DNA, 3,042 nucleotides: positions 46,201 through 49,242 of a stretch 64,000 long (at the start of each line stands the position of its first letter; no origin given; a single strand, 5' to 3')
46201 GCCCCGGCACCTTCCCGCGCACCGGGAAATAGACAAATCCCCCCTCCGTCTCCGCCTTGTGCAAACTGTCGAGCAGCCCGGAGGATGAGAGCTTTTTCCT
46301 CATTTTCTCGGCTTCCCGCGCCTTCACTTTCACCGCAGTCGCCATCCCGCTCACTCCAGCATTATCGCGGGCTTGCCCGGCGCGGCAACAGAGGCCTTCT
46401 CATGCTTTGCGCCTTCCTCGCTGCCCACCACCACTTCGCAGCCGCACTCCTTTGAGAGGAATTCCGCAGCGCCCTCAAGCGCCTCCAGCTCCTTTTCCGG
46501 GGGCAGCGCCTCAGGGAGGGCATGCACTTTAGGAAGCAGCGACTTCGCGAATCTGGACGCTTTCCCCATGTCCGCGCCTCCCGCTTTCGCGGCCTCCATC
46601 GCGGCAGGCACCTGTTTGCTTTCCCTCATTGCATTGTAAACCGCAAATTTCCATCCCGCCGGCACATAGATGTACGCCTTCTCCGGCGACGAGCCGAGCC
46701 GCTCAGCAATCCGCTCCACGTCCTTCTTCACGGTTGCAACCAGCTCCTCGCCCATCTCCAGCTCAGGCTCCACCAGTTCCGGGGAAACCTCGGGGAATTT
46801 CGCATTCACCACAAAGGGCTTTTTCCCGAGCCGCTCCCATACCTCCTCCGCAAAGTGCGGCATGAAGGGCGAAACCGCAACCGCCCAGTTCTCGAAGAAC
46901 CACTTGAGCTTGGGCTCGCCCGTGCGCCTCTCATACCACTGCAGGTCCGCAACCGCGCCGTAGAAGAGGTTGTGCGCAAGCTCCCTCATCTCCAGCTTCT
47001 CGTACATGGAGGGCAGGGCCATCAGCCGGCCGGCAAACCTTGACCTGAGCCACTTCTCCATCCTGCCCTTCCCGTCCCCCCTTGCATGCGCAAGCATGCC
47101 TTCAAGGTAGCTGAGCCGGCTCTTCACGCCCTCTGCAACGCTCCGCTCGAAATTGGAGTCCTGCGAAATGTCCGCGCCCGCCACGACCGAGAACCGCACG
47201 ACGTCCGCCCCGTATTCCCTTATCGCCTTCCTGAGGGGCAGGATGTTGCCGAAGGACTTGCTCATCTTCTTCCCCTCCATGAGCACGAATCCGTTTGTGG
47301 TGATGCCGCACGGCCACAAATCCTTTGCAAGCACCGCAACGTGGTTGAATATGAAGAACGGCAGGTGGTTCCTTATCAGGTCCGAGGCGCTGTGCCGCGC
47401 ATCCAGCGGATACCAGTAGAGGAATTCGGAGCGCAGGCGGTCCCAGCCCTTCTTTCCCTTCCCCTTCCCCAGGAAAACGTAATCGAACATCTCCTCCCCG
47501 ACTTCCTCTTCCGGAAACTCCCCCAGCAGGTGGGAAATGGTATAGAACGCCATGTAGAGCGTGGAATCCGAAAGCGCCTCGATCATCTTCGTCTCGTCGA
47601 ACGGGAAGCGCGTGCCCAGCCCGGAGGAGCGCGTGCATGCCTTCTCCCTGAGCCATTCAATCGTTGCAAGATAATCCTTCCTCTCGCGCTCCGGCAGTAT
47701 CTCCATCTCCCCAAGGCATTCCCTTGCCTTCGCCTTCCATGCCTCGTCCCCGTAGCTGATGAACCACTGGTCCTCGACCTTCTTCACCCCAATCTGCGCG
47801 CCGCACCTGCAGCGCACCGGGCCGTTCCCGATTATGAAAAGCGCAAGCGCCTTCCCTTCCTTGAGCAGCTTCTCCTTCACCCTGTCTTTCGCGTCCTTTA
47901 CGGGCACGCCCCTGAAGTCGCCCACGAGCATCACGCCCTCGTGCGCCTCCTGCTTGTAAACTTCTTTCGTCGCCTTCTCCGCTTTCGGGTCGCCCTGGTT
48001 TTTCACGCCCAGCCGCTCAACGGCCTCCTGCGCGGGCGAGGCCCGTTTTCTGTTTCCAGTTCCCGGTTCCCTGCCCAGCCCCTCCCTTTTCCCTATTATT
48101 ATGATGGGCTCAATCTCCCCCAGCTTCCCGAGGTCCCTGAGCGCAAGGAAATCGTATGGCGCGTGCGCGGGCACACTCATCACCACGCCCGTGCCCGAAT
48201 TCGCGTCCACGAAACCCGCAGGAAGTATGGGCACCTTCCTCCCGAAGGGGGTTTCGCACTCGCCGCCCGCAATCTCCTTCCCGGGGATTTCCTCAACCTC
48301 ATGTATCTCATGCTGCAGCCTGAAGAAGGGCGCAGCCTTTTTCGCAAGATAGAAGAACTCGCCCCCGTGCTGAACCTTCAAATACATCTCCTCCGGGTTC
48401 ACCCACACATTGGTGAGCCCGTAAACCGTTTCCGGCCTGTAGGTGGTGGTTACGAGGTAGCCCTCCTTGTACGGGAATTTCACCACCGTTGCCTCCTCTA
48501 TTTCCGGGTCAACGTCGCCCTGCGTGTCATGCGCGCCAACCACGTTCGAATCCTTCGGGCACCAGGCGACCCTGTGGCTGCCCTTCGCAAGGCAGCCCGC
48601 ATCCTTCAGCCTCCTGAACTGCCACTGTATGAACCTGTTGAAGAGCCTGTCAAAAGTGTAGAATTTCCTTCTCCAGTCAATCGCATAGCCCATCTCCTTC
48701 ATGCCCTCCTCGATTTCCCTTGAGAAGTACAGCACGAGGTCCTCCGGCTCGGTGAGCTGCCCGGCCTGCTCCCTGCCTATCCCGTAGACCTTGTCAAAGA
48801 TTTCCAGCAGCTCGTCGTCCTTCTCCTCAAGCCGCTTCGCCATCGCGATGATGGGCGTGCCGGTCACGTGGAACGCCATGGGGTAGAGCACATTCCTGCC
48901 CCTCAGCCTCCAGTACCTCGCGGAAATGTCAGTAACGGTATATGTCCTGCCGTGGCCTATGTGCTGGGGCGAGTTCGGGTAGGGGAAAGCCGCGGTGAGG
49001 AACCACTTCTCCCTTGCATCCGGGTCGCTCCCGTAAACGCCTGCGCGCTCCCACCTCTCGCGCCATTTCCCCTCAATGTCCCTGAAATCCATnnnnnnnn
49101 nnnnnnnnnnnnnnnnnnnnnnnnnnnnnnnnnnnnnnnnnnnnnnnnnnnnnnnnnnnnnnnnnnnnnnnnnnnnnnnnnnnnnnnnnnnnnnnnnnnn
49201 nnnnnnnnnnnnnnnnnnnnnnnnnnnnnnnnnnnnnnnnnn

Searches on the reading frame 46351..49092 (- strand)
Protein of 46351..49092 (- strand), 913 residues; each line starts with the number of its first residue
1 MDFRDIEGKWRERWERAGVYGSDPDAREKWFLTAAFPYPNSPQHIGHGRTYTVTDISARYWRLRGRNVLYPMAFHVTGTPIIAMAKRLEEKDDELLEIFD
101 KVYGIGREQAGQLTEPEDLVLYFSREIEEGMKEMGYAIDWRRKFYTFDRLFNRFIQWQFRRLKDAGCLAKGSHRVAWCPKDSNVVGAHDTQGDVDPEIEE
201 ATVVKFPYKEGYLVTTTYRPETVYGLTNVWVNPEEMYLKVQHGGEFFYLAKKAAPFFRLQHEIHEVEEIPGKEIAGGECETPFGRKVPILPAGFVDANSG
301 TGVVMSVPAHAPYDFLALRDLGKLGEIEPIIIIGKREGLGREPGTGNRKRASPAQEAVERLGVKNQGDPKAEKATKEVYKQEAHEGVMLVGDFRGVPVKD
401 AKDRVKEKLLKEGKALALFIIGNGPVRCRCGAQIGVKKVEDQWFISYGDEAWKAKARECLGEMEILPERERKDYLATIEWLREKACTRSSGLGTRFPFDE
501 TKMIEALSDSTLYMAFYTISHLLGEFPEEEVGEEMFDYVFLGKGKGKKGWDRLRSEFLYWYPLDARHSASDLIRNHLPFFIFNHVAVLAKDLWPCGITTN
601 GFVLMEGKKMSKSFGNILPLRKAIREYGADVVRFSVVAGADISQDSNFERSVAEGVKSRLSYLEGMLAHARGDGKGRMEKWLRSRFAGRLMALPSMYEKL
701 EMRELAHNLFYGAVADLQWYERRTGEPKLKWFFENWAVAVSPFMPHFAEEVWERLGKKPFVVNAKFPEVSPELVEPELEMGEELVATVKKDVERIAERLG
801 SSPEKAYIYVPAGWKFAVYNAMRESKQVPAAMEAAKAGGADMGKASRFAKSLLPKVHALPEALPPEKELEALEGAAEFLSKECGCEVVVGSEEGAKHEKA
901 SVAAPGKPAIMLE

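Call 59: search_protein_families(library=pfam, proteins=[window:46351-49092:-], max_evalue=0.00001)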
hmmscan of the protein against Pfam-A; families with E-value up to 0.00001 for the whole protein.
window:46351-49092:- (913 aa): 5 families
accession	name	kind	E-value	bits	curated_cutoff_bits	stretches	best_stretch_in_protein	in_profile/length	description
PF00133.28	tRNA-synt_1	-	1.9e-30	106.4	22.7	1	10-648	2-413/414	tRNA synthetases class I (I, L, M and V)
PF09334.17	tRNA-synt_1g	-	5.3e-21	75.3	20.1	2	31-99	2-70/391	tRNA synthetases class I (M)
PF08264.19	Anticodon_1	-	4.8e-17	62.6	25.1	1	679-800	1-137/148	Anticodon-binding domain of tRNA ligase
PF01406.26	tRNA-synt_1e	-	4.9e-10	39.7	27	0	598-638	242-282/301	tRNA synthetases class I (C) catalytic domain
PF13603.12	tRNA-synt_1_2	-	3.5e-06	27.1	25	0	216-315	26-126/185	Leucyl-tRNA synthetase, editing domain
